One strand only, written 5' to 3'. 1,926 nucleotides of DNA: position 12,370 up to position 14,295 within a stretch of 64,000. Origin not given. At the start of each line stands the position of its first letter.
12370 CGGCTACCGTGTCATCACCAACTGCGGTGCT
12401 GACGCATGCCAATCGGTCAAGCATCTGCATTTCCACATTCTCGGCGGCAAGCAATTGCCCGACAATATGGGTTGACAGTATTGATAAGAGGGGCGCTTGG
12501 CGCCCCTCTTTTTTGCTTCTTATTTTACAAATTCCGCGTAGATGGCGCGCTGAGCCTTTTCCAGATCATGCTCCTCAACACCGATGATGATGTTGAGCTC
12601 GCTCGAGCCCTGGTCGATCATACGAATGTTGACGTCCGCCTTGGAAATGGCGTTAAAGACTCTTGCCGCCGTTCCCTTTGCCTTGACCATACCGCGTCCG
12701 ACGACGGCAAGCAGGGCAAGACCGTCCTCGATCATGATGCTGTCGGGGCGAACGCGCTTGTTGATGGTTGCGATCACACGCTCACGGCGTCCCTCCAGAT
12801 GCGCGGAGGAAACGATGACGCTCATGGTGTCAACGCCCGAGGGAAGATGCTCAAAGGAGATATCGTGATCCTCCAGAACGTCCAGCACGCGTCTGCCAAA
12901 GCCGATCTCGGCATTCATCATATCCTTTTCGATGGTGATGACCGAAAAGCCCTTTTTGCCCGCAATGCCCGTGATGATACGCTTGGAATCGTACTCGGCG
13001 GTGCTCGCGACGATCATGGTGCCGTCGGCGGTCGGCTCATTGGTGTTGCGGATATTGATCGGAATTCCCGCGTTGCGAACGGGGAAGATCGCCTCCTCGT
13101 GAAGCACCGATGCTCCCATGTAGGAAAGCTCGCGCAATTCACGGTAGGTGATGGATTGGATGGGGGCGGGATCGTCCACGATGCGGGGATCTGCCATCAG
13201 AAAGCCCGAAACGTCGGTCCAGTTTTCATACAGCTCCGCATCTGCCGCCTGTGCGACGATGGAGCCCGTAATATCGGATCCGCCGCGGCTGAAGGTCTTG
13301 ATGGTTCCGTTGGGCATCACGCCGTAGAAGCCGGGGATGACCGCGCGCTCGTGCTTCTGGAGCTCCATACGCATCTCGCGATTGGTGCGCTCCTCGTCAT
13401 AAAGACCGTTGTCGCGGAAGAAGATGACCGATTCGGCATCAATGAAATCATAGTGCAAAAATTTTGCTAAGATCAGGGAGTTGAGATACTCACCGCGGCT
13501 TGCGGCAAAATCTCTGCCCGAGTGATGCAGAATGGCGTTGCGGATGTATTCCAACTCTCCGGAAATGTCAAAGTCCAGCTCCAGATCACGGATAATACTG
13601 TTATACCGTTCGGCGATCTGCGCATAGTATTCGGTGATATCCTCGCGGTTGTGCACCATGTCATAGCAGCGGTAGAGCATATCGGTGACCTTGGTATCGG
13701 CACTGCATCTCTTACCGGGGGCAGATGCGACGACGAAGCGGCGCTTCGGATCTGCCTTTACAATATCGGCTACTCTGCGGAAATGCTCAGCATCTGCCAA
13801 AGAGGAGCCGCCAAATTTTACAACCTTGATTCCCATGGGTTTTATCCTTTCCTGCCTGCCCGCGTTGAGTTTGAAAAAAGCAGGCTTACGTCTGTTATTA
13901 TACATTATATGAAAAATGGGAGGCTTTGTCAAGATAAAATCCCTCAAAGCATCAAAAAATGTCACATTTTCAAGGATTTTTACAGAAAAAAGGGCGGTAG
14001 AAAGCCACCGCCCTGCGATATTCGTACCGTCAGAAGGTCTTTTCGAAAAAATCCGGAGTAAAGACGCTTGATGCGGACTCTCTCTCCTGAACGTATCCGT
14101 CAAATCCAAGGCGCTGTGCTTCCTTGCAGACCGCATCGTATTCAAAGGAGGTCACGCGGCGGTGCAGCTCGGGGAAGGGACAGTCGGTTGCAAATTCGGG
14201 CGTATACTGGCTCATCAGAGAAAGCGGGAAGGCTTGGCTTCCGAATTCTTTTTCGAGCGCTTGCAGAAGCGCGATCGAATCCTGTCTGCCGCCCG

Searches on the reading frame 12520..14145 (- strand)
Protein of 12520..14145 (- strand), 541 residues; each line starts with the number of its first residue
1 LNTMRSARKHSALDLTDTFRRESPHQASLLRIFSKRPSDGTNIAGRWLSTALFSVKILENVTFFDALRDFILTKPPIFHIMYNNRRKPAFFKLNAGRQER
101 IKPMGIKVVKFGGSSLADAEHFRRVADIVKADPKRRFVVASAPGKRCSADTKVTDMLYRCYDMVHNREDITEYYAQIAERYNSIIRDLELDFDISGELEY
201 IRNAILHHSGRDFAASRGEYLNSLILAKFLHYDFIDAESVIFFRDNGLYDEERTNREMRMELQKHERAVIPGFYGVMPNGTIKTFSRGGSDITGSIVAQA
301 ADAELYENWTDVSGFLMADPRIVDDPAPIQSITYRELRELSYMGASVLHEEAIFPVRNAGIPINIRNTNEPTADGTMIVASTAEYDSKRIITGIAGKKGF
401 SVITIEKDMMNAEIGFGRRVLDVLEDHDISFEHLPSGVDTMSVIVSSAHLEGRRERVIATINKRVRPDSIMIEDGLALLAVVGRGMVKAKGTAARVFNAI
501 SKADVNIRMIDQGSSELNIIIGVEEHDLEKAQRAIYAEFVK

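Call 57: search_protein_families(library=pfam, proteins=[window:12520-14145:-], max_evalue=0.00001)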
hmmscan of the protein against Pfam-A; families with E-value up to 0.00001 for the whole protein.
window:12520-14145:- (541 aa): 4 families
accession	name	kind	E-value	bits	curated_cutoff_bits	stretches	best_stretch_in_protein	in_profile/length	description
PF00696.33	AA_kinase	-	3.1e-34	119.2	24.9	1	106-367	2-234/234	Amino acid kinase family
PF22468.2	ACT_9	-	5.6e-24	84.1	27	1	480-539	2-61/61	ACT domain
PF01842.31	ACT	-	1.3e-07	31.7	27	1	490-535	11-61/66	ACT domain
PF13840.12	ACT_7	-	1.7e-06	28.2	27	0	472-535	2-63/65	ACT domain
